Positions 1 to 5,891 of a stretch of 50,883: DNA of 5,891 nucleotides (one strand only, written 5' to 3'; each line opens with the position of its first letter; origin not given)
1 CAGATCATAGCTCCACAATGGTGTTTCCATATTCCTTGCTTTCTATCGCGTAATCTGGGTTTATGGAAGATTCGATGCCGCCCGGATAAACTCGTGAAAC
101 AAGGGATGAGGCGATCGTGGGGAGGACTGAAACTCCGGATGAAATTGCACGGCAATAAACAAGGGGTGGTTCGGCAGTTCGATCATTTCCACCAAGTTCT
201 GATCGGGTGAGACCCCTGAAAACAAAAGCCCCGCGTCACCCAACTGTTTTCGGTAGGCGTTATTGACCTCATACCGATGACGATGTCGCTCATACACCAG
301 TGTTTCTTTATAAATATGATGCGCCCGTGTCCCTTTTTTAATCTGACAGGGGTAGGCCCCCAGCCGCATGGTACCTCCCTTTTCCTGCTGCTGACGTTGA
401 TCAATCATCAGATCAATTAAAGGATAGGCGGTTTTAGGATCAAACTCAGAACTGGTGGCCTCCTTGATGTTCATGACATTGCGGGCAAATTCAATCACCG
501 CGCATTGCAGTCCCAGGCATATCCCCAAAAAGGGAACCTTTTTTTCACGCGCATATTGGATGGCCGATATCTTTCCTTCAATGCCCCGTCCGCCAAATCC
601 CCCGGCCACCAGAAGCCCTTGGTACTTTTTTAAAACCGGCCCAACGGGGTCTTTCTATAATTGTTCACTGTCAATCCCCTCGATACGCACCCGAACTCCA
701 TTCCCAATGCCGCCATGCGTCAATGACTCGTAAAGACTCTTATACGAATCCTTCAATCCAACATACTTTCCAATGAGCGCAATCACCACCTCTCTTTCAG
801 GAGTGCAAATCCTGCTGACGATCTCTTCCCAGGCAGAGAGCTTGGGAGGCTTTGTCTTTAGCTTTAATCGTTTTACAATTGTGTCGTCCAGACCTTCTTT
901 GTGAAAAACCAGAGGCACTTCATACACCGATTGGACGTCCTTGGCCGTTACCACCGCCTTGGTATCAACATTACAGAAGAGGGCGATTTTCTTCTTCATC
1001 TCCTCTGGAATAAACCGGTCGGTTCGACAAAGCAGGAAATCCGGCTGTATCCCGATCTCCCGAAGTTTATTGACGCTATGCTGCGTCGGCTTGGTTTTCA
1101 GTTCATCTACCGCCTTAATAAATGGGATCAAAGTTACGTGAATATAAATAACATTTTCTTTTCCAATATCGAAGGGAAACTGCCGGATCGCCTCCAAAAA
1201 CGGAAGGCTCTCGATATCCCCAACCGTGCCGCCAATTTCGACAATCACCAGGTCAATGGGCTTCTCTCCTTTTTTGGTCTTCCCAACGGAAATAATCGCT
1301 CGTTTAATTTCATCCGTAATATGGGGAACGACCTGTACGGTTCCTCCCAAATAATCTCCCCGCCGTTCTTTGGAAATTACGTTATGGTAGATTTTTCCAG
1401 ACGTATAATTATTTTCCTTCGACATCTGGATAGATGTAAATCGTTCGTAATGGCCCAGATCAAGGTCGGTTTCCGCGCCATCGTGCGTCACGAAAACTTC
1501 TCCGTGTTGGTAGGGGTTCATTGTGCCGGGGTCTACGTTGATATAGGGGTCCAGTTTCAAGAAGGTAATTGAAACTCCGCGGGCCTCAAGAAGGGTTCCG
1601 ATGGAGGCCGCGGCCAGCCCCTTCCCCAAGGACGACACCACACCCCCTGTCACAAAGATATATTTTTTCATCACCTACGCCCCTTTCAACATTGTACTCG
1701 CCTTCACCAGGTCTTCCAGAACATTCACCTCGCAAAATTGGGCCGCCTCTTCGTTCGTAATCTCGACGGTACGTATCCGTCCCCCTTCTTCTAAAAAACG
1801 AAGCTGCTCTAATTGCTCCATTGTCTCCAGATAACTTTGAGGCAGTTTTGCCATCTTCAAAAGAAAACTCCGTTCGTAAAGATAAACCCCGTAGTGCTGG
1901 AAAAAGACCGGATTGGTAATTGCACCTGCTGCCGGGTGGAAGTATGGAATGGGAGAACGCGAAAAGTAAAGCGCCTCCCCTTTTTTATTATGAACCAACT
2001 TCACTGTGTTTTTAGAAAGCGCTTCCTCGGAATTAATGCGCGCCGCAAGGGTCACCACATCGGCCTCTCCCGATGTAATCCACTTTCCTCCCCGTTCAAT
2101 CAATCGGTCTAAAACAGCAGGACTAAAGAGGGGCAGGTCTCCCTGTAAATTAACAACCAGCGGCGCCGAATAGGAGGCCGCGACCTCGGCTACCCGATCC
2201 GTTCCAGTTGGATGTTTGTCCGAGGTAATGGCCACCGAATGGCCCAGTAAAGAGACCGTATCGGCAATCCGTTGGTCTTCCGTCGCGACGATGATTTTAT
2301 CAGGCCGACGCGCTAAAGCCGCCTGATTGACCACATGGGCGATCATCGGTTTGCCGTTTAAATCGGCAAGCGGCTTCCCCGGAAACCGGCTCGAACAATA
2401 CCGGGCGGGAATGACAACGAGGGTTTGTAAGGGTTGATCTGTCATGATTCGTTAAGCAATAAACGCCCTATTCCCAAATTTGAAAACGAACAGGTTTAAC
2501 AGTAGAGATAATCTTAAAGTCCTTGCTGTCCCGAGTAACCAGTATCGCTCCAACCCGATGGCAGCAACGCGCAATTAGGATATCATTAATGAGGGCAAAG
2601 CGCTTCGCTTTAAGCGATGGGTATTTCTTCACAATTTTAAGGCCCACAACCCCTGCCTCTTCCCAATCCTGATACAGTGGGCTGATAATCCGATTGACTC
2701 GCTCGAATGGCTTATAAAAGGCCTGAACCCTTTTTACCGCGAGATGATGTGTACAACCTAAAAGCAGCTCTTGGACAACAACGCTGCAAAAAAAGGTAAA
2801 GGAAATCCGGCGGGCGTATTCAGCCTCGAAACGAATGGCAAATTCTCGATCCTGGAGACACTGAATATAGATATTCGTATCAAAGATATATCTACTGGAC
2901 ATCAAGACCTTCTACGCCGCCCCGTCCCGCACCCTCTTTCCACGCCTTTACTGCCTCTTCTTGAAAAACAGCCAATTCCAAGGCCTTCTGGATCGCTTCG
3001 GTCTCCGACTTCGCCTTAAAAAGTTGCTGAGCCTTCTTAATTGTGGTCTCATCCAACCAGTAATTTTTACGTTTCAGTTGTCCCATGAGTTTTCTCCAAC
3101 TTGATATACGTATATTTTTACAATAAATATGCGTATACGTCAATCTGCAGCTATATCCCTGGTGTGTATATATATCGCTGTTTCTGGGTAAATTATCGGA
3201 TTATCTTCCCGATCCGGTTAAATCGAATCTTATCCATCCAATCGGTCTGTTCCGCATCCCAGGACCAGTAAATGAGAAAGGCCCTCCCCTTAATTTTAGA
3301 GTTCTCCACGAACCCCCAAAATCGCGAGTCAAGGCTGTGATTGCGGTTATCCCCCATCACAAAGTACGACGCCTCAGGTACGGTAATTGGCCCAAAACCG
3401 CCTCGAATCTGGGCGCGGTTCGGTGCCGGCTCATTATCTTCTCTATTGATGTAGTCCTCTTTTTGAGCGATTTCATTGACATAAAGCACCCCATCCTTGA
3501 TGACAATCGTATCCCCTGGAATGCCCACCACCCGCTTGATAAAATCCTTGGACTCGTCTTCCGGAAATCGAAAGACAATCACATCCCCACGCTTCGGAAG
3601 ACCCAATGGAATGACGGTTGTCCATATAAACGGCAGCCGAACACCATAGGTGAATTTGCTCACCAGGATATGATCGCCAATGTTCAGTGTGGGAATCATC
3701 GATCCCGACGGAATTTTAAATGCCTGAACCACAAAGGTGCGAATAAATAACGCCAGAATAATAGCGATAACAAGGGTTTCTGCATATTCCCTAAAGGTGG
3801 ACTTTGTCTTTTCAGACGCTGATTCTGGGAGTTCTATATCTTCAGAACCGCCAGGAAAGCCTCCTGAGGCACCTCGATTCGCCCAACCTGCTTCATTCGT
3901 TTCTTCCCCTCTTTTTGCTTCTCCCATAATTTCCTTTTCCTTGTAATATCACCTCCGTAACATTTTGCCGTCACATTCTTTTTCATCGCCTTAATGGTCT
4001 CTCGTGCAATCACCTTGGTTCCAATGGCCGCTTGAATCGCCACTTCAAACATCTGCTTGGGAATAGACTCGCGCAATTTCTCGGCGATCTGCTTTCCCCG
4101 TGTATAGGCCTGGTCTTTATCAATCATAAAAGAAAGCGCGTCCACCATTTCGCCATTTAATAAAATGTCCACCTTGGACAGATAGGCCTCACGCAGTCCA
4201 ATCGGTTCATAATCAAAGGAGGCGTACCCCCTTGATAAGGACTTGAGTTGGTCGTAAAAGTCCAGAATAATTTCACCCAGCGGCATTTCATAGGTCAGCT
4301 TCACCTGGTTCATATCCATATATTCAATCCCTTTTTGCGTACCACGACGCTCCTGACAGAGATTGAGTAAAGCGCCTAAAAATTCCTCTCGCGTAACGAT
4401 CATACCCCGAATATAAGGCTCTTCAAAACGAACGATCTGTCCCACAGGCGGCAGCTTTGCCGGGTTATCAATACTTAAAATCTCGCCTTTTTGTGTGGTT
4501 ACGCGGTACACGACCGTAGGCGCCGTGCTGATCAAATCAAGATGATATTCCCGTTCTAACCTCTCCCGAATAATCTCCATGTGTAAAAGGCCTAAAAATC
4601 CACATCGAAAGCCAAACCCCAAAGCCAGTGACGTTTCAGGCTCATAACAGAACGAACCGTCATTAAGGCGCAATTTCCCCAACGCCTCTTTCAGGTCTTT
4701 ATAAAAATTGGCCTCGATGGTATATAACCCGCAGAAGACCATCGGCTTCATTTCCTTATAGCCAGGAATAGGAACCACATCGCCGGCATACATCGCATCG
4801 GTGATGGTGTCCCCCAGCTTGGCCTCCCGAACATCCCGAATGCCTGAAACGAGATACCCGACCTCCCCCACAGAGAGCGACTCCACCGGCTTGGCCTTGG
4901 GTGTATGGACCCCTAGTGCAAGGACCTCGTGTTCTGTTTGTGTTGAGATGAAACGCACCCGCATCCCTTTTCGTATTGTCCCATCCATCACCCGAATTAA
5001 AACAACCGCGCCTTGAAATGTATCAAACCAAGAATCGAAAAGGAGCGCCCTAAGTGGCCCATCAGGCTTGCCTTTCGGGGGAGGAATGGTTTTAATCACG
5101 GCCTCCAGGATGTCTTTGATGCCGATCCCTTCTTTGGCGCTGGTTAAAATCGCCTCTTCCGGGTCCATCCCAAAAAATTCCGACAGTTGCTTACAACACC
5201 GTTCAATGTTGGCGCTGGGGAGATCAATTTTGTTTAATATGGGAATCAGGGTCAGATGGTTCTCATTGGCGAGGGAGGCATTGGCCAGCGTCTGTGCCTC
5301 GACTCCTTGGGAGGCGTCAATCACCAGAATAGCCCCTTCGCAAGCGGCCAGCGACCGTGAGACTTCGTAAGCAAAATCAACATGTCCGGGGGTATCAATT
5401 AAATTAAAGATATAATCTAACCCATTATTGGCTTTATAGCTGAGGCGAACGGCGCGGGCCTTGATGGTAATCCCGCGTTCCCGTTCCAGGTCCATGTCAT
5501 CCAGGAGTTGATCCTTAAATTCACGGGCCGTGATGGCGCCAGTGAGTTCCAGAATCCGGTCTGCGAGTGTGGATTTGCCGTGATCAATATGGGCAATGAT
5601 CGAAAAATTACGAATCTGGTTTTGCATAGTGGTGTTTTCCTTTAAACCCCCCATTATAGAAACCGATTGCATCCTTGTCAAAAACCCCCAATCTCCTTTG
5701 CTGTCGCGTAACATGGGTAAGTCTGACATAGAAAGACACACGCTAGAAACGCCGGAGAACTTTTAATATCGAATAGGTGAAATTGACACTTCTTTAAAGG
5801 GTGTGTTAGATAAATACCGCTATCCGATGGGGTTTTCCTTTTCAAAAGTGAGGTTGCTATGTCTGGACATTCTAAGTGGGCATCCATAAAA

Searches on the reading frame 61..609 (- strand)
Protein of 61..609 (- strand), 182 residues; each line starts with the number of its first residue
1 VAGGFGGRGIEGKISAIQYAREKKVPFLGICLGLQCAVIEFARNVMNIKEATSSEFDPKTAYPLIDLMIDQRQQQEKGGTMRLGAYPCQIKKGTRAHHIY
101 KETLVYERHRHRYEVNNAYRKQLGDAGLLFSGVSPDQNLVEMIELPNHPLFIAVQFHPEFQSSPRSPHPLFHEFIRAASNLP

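Call 106: search_protein_families(library=pfam, proteins=[window:61-609:-], max_evalue=0.001)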
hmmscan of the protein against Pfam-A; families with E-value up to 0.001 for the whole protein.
window:61-609:- (182 aa): 2 families
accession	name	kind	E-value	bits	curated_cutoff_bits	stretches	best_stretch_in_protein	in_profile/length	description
PF00117.34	GATase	-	3e-34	118.8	22.8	1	2-176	49-189/190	Glutamine amidotransferase class-I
PF07722.19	Peptidase_C26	-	5.2e-09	36.6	20.5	1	16-159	97-219/219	Peptidase C26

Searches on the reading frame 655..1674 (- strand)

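Call 106: search_protein_families(library=pfam, proteins=[window:655-1674:-], max_evalue=0.001)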
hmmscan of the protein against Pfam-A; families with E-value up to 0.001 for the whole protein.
window:655-1674:- (339 aa): 1 family
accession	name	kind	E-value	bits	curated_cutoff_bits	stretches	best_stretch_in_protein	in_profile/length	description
PF06418.20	CTP_synth_N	-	2.1e-129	431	26.1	1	4-272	1-265/265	CTP synthase N-terminus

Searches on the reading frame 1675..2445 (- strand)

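Call 106: search_protein_families(library=pfam, proteins=[window:1675-2445:-], max_evalue=0.001)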
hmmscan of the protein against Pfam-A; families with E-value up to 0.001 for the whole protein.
window:1675-2445:- (256 aa): 2 families
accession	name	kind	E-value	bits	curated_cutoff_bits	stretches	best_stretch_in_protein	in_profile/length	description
PF02348.25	CTP_transf_3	-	4.7e-50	170.8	22.6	1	10-224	2-217/217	Cytidylyltransferase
PF12804.13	NTP_transf_3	-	2.6e-10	41.1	27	1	19-133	10-121/160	MobA-like NTP transferase domain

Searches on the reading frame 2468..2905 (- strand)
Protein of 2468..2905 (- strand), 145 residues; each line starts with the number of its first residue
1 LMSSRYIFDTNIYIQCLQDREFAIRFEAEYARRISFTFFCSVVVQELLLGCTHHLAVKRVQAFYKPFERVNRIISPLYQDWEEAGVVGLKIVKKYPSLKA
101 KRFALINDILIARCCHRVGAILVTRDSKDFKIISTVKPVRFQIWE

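Call 106: search_protein_families(library=pfam, proteins=[window:2468-2905:-], max_evalue=0.001)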
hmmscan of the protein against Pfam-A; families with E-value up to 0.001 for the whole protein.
window:2468-2905:- (145 aa): 1 family
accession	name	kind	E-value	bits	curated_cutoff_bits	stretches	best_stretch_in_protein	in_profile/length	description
PF01850.27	PIN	-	9e-09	36.4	23.6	1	6-131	1-115/120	PIN domain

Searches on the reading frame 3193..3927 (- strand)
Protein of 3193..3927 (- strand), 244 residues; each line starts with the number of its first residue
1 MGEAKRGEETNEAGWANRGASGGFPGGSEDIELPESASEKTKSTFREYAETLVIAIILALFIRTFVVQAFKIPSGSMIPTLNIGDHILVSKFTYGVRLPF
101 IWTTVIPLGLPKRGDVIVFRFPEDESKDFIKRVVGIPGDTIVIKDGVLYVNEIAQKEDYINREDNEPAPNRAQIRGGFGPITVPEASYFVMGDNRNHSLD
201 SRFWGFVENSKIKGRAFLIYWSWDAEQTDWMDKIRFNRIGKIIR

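Call 106: search_protein_families(library=pfam, proteins=[window:3193-3927:-], max_evalue=0.001)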
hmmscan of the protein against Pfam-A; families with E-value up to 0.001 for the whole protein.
window:3193-3927:- (244 aa): 1 family
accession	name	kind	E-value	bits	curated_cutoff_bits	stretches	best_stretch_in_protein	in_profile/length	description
PF10502.14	Peptidase_S26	-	5.6e-55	186.3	22.9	1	46-221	2-168/168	Signal peptidase, peptidase S26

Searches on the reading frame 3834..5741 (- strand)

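Call 106: search_protein_families(library=pfam, proteins=[window:3834-5741:-], max_evalue=0.001)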
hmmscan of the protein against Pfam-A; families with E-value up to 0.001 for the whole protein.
window:3834-5741:- (635 aa): 5 families
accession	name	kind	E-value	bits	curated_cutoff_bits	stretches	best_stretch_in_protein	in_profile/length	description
PF00009.33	GTP_EFTU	-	1e-54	185.5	26.5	1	42-221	2-188/188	Elongation factor Tu GTP binding domain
PF06421.17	LepA_C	-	2.4e-49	166.4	29.7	1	528-634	1-107/107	GTP-binding protein LepA C-terminus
PF00679.30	EFG_C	-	2.4e-17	63.1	27.9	1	439-523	2-85/89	Elongation factor G C-terminus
PF03144.31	GTP_EFTU_D2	-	1.7e-08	35.2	30.3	1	244-314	1-73/73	Elongation factor Tu domain 2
PF01926.29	MMR_HSR1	-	0.00015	22.2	21.9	0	53-171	9-113/113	50S ribosome-binding GTPase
